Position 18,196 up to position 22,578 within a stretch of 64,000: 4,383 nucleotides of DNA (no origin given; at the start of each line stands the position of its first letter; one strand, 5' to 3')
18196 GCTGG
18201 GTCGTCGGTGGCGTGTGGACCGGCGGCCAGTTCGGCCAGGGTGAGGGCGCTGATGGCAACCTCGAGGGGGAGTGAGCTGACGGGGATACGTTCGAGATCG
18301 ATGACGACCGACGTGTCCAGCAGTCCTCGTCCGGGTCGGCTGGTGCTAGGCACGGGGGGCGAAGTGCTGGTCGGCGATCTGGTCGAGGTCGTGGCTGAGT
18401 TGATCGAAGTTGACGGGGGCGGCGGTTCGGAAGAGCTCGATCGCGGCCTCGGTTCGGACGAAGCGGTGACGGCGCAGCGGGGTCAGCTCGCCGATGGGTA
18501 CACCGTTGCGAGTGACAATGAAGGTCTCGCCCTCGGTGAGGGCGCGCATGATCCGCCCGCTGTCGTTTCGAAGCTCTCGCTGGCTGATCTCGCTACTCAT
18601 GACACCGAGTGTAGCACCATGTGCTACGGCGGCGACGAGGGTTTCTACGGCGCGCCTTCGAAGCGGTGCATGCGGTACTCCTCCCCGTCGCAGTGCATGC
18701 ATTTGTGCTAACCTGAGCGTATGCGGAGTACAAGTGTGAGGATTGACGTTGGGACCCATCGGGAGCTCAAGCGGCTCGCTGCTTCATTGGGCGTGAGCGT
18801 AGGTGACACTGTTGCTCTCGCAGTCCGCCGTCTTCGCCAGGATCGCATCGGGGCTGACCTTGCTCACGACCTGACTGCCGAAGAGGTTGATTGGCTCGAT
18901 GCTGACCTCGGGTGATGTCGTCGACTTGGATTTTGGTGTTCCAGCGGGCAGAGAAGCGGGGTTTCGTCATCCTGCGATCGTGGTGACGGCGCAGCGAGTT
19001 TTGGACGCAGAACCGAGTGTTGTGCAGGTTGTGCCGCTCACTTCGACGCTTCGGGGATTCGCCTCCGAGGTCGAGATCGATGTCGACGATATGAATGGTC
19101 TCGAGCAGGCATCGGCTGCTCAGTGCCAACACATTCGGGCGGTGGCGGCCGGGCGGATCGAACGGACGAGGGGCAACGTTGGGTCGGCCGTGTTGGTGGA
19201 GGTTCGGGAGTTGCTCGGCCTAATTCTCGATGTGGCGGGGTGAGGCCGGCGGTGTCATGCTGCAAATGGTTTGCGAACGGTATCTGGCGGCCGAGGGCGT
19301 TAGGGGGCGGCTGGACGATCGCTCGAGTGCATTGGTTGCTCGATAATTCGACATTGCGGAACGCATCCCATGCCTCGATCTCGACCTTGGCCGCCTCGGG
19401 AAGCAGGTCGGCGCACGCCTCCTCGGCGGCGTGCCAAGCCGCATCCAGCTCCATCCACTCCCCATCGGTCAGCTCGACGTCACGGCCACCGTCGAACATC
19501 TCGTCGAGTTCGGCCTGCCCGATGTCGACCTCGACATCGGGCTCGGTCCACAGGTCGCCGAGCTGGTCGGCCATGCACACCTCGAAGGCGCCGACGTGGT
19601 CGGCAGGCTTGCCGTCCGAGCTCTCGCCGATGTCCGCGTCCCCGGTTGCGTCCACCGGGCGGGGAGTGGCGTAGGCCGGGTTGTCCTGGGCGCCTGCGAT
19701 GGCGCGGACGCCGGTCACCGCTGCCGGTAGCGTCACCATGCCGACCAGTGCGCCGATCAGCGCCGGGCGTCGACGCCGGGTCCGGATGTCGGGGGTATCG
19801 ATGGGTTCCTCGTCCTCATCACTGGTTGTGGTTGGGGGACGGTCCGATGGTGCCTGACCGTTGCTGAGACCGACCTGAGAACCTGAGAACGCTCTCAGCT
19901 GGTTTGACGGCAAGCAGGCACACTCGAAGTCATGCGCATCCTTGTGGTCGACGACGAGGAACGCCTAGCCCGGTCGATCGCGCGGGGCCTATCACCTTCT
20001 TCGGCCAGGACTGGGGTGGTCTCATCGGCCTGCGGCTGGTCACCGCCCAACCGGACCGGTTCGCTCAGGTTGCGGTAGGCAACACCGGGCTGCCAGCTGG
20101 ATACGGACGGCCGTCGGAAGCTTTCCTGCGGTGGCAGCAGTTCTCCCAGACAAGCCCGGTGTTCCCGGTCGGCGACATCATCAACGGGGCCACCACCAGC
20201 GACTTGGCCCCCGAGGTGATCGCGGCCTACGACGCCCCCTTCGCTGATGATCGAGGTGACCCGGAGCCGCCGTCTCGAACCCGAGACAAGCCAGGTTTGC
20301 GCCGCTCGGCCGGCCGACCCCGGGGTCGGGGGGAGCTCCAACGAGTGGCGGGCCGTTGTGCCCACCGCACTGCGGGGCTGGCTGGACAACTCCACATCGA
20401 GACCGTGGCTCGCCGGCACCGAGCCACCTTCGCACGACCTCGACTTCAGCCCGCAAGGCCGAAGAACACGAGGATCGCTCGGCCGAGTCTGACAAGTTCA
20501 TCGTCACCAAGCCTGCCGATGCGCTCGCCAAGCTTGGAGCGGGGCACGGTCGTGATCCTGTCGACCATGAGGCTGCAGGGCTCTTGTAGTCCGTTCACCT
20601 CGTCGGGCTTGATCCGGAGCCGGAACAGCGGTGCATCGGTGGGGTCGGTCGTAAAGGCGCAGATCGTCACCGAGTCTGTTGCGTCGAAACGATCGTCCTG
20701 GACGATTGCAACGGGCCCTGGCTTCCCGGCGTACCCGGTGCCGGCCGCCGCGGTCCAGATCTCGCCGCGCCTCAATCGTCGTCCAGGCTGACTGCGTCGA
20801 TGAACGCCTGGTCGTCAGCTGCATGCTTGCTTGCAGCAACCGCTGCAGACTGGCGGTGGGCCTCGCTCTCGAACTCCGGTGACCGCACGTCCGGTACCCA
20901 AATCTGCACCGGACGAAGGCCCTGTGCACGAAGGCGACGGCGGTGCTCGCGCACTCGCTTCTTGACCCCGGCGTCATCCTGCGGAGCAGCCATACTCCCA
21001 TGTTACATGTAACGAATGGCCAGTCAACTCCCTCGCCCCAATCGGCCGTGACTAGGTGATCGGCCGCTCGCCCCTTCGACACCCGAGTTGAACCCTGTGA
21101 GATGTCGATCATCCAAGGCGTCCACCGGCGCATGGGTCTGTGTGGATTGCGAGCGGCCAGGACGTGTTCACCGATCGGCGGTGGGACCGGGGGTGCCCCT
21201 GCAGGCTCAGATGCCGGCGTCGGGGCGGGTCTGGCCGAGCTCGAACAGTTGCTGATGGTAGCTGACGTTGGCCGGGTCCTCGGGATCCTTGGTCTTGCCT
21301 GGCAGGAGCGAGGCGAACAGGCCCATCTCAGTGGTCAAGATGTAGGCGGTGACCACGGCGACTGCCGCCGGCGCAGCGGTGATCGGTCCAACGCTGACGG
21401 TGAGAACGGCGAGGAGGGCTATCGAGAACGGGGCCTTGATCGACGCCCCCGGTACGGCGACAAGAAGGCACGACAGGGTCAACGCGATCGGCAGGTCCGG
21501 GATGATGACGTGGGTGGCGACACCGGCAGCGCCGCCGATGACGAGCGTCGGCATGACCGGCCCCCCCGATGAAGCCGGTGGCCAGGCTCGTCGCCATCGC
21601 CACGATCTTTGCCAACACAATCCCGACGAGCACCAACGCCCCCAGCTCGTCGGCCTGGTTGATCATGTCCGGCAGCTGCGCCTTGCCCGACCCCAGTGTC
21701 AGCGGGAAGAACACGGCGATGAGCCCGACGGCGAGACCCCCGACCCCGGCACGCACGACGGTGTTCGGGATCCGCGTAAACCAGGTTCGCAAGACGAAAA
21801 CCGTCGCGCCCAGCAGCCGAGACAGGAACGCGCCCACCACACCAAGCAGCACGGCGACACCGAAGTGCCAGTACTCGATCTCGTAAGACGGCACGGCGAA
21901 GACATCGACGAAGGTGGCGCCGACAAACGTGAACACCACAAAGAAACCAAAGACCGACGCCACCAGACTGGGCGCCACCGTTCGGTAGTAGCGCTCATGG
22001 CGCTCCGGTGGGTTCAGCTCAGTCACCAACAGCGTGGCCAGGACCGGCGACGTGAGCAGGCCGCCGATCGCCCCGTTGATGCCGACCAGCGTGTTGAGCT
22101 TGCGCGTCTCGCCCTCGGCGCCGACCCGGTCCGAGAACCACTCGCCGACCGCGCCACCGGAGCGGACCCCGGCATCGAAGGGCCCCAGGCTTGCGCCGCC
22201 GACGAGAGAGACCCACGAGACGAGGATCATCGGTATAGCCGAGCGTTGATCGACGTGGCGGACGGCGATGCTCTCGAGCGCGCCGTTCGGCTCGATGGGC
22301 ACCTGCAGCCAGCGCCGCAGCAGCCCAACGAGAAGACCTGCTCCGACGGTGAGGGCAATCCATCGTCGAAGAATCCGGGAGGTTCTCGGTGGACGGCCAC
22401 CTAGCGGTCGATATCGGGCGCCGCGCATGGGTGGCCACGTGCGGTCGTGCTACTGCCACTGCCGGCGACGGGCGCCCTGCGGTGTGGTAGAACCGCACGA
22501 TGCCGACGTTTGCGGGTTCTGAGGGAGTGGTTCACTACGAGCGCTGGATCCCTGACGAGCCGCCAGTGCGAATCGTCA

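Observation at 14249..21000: Toxin-antitoxin-dense island interleaved with fragments of unrelated genes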

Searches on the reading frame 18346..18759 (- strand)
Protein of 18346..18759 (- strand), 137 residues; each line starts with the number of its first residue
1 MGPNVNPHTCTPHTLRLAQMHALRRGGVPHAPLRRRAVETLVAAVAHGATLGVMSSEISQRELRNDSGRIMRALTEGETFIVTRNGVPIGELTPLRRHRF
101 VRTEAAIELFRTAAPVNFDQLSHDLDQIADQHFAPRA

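Call 3: search_protein_families(library=pfam, proteins=[window:18346-18759:-], max_evalue=0.01)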
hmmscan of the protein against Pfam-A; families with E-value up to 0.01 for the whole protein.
window:18346-18759:- (137 aa): 1 family
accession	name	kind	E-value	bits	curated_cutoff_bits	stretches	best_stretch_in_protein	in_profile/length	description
PF02604.26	PhdYeFM_antitox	-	0.00019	21.5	29.8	1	57-96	3-43/74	Antitoxin Phd_YefM, type II toxin-antitoxin system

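Call 6: search_protein_families(library=ncbifam, proteins=[window:18346-18759:-], max_evalue=0.01)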
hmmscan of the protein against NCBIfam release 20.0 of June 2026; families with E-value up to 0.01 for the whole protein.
window:18346-18759:- (137 aa): 1 family
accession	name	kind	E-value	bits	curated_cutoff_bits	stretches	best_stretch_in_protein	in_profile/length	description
TIGR01552.1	phd_fam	subfamily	0.0062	15.9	20.8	0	58-95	2-39/53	type II toxin-antitoxin system prevent-host-death family antitoxin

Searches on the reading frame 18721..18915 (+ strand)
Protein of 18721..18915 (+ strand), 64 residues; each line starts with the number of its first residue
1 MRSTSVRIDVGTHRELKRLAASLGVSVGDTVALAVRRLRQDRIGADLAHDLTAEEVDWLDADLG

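Call 3: search_protein_families(library=pfam, proteins=[window:18721-18915:+], max_evalue=0.01)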
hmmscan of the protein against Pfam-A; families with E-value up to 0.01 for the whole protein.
window:18721-18915:+ (64 aa): 0 families

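Call 6: search_protein_families(library=ncbifam, proteins=[window:18721-18915:+], max_evalue=0.01)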
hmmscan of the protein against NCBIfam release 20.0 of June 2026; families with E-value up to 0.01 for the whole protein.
window:18721-18915:+ (64 aa): 0 families

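Call 82: search_protein_families(library=padloc, max_evalue=0.001, proteins=[window:18721-18915:+])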
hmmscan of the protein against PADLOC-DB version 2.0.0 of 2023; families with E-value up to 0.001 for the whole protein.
window:18721-18915:+ (64 aa): 0 families

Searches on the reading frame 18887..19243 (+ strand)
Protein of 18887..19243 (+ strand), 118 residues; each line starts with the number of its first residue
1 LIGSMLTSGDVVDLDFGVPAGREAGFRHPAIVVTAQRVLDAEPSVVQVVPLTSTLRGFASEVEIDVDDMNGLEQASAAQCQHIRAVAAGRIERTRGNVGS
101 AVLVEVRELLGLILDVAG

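Call 3: search_protein_families(library=pfam, proteins=[window:18887-19243:+], max_evalue=0.01)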
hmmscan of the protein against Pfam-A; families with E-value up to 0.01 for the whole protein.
window:18887-19243:+ (118 aa): 1 family
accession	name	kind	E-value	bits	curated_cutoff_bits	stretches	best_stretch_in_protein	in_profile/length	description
PF02452.23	PemK_toxin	-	6.7e-15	55.7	23.1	1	8-113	2-108/109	PemK-like, MazF-like toxin of type II toxin-antitoxin system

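Call 6: search_protein_families(library=ncbifam, proteins=[window:18887-19243:+], max_evalue=0.01)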
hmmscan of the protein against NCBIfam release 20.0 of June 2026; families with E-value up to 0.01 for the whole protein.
window:18887-19243:+ (118 aa): 3 families
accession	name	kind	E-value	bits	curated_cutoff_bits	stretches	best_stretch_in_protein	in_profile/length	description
NF007386.0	PRK09907.1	equivalog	5.2e-08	32.8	120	1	8-110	9-106/111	endoribonuclease MazF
NF007320.0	PRK09812.1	equivalog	0.0096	16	129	0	6-108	7-113/116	type II toxin-antitoxin system ChpB family toxin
NF052489.1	TAtMazFAgrob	equivalog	0.0097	15.7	150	0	8-87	8-83/118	type II toxin-antitoxin system toxin MazF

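Call 82: search_protein_families(library=padloc, max_evalue=0.001, proteins=[window:18887-19243:+])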
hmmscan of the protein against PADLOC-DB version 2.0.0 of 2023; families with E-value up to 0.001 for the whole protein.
window:18887-19243:+ (118 aa): 0 families

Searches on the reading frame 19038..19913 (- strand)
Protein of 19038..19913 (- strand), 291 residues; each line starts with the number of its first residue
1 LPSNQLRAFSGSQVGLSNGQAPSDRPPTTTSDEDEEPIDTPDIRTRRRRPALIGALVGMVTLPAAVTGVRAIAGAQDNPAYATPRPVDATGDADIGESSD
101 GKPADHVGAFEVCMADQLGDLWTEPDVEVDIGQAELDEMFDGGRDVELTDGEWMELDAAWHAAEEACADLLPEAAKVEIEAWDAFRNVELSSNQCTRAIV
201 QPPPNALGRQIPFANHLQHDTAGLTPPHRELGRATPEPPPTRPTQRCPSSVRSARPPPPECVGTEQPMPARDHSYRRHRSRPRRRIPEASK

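Call 5: search_protein_families(library=pfam, proteins=[window:19038-19913:-], max_evalue=0.01)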
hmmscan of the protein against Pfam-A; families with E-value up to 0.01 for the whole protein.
window:19038-19913:- (291 aa): 0 families

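Call 6: search_protein_families(library=ncbifam, proteins=[window:19038-19913:-], max_evalue=0.01)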
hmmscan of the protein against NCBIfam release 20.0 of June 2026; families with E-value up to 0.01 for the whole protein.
window:19038-19913:- (291 aa): 0 families

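Call 41: find_homologous_proteins(query=window:19038-19913:-)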
Query window:19038-19913:- (291 aa): 4 proteins with E <= 0.001 among 8000 candidates.
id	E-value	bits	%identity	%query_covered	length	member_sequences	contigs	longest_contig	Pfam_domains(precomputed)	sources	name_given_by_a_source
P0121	1.3e-156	539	93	89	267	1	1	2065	-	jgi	jgi:hypothetical protein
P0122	2.0e-18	85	36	48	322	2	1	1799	-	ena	-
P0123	6.7e-18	83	36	49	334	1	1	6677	-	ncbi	-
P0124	1.2e-16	79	34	48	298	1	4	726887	-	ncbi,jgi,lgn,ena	-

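Call 42: find_encoding_contigs(protein=P0121, flank=10000, max_places=5)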
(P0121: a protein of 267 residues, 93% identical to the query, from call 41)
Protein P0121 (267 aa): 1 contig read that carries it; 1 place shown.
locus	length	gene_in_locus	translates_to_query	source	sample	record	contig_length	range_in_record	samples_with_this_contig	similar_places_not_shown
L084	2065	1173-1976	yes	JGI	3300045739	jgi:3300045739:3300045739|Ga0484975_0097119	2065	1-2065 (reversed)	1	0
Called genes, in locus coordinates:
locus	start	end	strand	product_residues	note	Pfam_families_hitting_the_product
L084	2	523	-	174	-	?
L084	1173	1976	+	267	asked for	-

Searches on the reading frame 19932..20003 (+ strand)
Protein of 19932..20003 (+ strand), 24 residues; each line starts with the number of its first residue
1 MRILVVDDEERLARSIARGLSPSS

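Call 80: search_solved_structures(query=window:19932-20003:+, max_evalue=10)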
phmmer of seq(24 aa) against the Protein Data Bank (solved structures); distinct sequences matched with E-value up to 10: 5.
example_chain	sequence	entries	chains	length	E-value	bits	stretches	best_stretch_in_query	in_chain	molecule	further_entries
9g85_A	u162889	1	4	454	0.44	13.5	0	2-20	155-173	Response regulator PleD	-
9g86_A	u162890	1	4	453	0.44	13.5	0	2-20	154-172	Response regulator PleD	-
2wb4_A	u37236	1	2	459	0.46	13.5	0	2-20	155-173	DIGUANYLATE CYCLASE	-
1w25_A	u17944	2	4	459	0.47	13.5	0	2-20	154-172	STALKED-CELL DIFFERENTIATION CONTROLLING PROTEIN | RESPONSE REGULATOR PLED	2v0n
3lte_A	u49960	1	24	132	1.2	12.4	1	2-20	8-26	Response regulator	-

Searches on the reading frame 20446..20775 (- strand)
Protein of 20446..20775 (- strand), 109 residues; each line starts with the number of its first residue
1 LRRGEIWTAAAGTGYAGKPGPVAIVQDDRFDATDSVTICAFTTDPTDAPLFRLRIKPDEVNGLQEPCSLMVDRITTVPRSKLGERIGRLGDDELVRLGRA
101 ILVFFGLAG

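Call 3: search_protein_families(library=pfam, proteins=[window:20446-20775:-], max_evalue=0.01)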
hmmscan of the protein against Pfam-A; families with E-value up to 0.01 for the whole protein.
window:20446-20775:- (109 aa): 1 family
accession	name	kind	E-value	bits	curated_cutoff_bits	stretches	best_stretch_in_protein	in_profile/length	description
PF02452.23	PemK_toxin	-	9e-18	64.9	23.1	1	2-104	1-108/109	PemK-like, MazF-like toxin of type II toxin-antitoxin system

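Call 82: search_protein_families(library=padloc, max_evalue=0.001, proteins=[window:20446-20775:-])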
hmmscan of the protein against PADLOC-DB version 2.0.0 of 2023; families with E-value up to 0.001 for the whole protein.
window:20446-20775:- (109 aa): 0 families

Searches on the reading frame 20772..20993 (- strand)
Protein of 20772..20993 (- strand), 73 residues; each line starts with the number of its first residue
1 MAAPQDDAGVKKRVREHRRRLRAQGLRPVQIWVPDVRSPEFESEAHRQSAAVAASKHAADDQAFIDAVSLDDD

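Call 3: search_protein_families(library=pfam, proteins=[window:20772-20993:-], max_evalue=0.01)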
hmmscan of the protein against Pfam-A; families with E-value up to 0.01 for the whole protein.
window:20772-20993:- (73 aa): 1 family
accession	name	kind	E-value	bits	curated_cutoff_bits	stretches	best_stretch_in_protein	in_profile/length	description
PF11455.13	MazE-like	-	6e-27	93.8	22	1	12-69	2-59/65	Antitoxin MazE-like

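Call 8: find_encoding_contigs(protein=window:20772-20993:-, flank=10000, max_places=10)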
Protein window:20772-20993:- (73 aa): no gene with exactly this product is on record in the collection.

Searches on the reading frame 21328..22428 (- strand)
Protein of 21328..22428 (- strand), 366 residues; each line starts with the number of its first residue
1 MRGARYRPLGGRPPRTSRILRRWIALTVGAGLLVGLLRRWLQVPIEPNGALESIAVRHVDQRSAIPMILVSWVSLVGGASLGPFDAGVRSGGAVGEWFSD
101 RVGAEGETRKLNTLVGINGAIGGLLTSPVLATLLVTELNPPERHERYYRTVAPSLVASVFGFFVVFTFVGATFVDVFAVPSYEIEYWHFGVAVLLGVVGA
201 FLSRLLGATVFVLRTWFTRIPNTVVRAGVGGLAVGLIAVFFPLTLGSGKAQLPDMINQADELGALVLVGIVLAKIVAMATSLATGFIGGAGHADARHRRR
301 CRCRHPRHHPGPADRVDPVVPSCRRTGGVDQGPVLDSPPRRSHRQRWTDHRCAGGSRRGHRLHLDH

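Call 5: search_protein_families(library=pfam, proteins=[window:21328-22428:-], max_evalue=0.01)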
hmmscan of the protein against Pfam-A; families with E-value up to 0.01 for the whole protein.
window:21328-22428:- (366 aa): 1 family
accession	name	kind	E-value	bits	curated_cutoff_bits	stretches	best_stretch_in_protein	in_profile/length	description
PF00654.25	Voltage_CLC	-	2.1e-25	90.1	24.8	1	59-289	35-264/346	Voltage gated chloride channel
